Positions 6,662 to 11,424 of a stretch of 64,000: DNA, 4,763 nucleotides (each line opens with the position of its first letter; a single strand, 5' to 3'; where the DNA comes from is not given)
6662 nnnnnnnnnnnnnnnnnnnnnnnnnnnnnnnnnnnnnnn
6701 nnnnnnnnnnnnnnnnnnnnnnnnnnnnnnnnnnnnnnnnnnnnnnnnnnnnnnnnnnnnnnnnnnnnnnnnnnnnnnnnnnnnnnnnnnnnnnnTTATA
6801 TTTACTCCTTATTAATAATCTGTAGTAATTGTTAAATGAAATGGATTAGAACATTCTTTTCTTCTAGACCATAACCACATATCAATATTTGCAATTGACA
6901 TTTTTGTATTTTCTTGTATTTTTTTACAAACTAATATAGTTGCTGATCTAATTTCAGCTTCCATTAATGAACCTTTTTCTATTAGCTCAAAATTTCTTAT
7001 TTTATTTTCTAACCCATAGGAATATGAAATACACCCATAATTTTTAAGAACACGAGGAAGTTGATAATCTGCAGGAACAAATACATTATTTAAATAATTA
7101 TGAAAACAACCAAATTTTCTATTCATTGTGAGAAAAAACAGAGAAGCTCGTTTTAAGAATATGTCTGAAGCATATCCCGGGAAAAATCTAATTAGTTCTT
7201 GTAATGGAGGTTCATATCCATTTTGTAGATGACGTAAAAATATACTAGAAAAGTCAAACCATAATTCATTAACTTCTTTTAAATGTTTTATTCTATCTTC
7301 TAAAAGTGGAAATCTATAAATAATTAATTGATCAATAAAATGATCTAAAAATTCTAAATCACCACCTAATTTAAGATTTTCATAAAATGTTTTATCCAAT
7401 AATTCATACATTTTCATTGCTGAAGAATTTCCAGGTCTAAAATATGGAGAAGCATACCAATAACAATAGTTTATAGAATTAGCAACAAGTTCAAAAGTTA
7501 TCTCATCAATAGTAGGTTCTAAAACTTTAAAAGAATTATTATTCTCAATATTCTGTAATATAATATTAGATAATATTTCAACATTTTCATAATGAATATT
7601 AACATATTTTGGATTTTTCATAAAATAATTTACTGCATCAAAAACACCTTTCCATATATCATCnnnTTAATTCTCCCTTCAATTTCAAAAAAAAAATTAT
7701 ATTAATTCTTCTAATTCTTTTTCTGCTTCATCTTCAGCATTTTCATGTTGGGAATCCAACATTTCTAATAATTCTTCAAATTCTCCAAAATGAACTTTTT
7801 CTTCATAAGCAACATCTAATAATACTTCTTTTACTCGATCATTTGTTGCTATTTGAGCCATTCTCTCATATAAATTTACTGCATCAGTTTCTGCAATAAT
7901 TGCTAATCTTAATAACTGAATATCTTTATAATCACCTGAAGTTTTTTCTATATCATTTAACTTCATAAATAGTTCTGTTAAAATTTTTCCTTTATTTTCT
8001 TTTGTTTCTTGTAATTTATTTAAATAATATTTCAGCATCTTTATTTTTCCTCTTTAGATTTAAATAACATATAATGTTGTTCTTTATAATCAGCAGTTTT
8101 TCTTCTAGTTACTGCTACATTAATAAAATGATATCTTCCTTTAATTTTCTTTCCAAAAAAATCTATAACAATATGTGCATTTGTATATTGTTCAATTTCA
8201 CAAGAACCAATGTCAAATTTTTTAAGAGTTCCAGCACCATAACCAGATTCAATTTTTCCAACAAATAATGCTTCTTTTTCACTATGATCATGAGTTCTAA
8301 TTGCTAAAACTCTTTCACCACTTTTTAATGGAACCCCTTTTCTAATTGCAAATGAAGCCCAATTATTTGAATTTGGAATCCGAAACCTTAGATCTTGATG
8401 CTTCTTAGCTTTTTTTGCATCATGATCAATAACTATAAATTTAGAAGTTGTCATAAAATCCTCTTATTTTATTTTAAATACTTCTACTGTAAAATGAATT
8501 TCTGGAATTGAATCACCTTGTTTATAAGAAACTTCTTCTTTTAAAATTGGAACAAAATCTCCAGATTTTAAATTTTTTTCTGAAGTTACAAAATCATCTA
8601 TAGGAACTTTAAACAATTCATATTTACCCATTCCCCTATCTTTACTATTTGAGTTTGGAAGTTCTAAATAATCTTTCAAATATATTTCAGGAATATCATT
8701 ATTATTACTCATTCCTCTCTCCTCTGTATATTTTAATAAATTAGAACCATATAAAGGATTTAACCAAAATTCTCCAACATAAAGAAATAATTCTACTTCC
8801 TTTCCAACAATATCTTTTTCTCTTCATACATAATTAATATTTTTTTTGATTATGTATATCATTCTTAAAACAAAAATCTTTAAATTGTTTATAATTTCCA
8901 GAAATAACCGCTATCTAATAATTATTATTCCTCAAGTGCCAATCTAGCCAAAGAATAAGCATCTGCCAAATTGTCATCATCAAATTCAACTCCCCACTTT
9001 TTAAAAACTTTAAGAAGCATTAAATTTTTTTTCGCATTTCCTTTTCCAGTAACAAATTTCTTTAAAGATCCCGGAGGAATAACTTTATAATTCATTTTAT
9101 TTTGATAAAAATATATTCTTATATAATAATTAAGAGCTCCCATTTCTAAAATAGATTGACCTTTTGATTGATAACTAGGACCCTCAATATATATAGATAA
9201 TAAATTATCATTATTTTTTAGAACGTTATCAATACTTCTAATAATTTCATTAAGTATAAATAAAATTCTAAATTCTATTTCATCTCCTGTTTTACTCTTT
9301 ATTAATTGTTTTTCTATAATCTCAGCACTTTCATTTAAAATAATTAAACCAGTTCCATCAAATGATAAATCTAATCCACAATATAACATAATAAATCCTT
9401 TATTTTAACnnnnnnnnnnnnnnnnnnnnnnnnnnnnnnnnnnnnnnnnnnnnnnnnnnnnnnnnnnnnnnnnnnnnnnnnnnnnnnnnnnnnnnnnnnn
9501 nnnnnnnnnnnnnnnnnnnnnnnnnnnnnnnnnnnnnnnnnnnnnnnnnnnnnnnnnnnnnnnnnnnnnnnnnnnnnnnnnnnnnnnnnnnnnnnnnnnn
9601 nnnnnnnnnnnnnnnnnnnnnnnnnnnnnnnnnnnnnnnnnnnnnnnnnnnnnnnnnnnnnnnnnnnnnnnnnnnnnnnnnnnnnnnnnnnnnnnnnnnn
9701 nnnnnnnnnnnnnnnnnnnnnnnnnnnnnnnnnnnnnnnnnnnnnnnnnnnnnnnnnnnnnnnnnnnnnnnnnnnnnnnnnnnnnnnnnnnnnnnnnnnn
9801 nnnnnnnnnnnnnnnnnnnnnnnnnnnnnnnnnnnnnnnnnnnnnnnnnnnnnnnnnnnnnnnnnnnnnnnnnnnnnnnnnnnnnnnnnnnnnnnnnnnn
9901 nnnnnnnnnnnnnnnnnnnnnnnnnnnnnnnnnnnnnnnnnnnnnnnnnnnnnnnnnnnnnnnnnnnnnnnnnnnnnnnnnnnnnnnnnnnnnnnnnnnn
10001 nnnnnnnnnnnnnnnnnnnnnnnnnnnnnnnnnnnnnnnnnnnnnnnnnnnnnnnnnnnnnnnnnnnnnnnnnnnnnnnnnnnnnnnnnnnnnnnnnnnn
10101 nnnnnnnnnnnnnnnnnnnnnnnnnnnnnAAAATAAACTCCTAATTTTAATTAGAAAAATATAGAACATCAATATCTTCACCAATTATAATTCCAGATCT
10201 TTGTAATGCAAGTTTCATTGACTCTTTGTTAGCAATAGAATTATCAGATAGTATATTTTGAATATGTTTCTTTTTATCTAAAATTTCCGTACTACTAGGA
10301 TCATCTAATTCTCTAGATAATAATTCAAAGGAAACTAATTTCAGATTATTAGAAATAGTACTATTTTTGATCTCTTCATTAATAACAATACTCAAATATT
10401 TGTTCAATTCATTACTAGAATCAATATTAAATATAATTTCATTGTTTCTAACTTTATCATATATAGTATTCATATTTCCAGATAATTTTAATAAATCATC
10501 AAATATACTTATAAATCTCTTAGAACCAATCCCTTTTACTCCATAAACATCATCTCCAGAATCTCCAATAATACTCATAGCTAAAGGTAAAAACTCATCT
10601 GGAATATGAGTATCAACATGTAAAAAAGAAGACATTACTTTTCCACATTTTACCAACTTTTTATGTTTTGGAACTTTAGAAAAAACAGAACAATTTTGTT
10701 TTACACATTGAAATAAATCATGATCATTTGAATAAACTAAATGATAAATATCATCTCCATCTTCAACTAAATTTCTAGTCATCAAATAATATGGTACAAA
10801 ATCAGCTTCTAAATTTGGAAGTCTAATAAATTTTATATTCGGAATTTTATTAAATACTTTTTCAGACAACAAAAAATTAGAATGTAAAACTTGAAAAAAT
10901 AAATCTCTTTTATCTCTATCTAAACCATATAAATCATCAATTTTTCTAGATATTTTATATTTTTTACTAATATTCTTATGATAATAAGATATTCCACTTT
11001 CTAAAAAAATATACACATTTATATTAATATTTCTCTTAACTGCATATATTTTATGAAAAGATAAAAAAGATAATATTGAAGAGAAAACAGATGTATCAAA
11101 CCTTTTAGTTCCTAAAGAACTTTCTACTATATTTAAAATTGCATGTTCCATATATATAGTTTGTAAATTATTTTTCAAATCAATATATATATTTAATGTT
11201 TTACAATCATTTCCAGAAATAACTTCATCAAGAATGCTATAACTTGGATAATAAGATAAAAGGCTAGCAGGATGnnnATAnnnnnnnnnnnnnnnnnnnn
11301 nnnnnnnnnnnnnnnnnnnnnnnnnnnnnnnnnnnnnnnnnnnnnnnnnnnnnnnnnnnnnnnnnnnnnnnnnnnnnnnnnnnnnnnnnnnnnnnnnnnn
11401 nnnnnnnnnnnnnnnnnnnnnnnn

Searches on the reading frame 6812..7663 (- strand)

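Call 42: search_protein_families(library=pfam, proteins=[window:6812-7663:-], max_evalue=0.001)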
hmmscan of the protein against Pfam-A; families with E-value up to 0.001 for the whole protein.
window:6812-7663:- (283 aa): 1 family
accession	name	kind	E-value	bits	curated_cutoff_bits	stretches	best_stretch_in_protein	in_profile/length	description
PF10343.14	Q_salvage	-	1.7e-19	71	25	1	88-273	63-270/285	Queuosine salvage protein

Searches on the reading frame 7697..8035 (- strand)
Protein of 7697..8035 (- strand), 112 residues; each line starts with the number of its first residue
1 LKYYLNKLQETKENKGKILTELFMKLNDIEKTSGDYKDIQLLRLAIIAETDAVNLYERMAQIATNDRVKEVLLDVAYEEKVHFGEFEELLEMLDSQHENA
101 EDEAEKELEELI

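Call 54: search_protein_families(library=pfam, proteins=[window:7697-8035:-], max_evalue=0.001)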
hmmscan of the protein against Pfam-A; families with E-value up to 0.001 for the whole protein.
window:7697-8035:- (112 aa): 1 family
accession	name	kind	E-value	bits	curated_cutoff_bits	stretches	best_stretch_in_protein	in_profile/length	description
PF02915.23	Rubrerythrin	-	2.9e-08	34.6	22.8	1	41-106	2-70/137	Rubrerythrin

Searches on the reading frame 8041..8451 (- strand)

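Call 54: search_protein_families(library=pfam, proteins=[window:8041-8451:-], max_evalue=0.001)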
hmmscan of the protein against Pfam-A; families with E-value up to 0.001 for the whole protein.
window:8041-8451:- (136 aa): 1 family
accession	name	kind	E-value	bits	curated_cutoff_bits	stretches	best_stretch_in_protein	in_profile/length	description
PF13298.12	LigD_N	-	5.1e-16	59.2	31.1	1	10-110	3-106/107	DNA Ligase D 3'-phosphoesterase domain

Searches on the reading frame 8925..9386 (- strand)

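Call 54: search_protein_families(library=pfam, proteins=[window:8925-9386:-], max_evalue=0.001)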
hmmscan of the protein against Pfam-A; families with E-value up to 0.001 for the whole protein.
window:8925-9386:- (153 aa): 1 family
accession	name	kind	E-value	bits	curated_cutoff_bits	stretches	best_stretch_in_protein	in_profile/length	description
PF02075.23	RuvC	-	0.00074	19.9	22.2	1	10-145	9-143/148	Crossover junction endodeoxyribonuclease RuvC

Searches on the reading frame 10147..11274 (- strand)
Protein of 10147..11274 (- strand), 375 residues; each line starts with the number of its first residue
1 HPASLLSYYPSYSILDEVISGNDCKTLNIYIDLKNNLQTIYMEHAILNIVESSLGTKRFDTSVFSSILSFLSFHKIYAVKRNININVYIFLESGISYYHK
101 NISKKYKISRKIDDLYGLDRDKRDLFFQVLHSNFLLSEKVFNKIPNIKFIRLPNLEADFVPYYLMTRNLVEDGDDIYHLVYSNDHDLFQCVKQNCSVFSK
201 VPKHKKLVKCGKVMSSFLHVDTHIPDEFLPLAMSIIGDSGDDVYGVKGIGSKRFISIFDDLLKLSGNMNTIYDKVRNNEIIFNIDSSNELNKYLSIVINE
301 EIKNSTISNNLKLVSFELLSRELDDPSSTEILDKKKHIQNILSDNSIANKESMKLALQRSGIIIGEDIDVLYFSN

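Call 11: search_protein_families(library=phrogs, proteins=[window:10147-11274:-], max_evalue=0.001)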
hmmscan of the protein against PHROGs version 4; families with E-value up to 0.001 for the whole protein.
window:10147-11274:- (375 aa): 1 family
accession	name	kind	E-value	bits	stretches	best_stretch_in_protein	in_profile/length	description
phrog_107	-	DNA, RNA and nucleotide metabolism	0.00025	21.3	1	139-264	216-326/542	exonuclease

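Call 42: search_protein_families(library=pfam, proteins=[window:10147-11274:-], max_evalue=0.001)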
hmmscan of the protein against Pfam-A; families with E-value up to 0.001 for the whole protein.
window:10147-11274:- (375 aa): 1 family
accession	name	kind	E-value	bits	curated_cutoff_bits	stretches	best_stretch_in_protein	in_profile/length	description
PF02739.22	5_3_exonuc_N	-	2.6e-05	24.4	34.3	1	100-207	64-153/164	5'-3' exonuclease, N-terminal resolvase-like domain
